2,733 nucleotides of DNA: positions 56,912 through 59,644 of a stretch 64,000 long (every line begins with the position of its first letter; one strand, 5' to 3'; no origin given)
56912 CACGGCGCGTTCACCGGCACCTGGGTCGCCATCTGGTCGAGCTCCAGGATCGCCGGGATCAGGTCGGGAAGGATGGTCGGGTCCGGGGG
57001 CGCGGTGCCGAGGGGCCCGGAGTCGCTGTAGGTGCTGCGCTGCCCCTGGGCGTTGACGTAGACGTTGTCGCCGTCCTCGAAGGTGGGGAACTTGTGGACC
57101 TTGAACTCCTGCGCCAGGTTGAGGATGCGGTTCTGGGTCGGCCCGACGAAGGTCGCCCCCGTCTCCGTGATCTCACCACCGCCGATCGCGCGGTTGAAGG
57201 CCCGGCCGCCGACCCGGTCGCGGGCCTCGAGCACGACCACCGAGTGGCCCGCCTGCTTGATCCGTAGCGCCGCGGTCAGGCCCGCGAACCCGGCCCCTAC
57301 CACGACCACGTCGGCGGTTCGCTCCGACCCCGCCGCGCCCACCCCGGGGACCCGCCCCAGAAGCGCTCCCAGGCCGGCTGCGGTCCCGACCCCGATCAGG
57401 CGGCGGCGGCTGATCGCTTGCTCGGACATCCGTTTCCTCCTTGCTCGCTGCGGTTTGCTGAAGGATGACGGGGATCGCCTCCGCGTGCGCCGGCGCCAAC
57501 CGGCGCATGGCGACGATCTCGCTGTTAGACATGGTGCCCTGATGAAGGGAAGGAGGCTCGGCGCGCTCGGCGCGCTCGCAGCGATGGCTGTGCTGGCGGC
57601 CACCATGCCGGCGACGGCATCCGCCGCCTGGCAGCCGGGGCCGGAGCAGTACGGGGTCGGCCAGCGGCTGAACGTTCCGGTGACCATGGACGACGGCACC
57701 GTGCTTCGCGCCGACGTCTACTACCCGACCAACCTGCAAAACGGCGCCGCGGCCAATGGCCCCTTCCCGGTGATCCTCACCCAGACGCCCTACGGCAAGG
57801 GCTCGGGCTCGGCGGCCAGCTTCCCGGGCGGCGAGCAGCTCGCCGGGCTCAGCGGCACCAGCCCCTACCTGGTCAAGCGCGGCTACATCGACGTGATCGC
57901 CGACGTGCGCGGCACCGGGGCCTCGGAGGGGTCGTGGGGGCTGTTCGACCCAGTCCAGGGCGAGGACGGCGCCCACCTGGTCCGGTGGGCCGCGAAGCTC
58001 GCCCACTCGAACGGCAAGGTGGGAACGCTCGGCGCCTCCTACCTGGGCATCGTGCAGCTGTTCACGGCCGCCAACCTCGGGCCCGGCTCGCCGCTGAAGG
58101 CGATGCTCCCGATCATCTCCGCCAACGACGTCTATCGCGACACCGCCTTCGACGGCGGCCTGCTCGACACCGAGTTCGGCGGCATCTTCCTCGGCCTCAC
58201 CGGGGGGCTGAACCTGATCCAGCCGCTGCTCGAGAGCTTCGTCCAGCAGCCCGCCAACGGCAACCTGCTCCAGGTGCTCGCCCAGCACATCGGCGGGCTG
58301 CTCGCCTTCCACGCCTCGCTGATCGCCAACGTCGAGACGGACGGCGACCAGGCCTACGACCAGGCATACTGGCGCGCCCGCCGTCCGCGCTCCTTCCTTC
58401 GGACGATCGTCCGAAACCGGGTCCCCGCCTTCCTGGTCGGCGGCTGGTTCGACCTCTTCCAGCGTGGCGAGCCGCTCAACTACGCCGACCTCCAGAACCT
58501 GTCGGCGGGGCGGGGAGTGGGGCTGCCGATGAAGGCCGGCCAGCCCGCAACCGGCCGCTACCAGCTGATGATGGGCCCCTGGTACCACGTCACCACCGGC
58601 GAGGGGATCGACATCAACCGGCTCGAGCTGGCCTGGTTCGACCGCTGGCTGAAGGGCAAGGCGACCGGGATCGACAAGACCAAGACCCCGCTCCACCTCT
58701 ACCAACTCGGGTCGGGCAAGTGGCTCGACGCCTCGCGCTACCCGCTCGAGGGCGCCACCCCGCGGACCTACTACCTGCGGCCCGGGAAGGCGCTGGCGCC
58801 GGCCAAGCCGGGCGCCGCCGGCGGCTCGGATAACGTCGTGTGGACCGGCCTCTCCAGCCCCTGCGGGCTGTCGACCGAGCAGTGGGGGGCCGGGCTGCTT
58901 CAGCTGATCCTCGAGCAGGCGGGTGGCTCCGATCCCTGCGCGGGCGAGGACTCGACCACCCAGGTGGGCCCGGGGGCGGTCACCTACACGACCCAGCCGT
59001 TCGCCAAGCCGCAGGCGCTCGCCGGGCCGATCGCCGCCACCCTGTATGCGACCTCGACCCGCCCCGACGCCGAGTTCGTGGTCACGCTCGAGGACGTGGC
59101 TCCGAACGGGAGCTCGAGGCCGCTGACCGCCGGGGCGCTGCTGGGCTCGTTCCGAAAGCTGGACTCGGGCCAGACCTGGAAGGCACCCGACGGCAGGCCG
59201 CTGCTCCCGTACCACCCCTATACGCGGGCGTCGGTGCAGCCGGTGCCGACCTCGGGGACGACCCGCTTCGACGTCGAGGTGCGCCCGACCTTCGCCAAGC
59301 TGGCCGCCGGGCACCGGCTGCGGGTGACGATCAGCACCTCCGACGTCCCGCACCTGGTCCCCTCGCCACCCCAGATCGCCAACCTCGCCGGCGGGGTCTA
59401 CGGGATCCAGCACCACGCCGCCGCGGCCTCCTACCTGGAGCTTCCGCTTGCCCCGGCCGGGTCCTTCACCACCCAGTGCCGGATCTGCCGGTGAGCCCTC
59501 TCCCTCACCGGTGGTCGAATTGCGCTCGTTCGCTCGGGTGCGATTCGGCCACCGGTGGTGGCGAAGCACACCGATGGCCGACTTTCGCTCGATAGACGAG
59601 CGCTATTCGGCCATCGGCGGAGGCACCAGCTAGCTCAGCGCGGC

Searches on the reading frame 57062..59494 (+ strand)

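Call 32: search_protein_families(library=pfam, proteins=[window:57062-59494:+], max_evalue=0.001)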
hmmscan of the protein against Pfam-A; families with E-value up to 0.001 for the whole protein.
window:57062-59494:+ (810 aa): 2 families
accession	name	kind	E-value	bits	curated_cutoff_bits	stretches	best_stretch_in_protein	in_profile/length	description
PF02129.25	Peptidase_S15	-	6.8e-42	144.4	23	1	211-510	1-261/262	X-Pro dipeptidyl-peptidase (S15 family)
PF08530.16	PepX_C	-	1.2e-25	91.1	22.5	1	541-770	6-189/217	X-Pro dipeptidyl-peptidase C-terminal non-catalytic domain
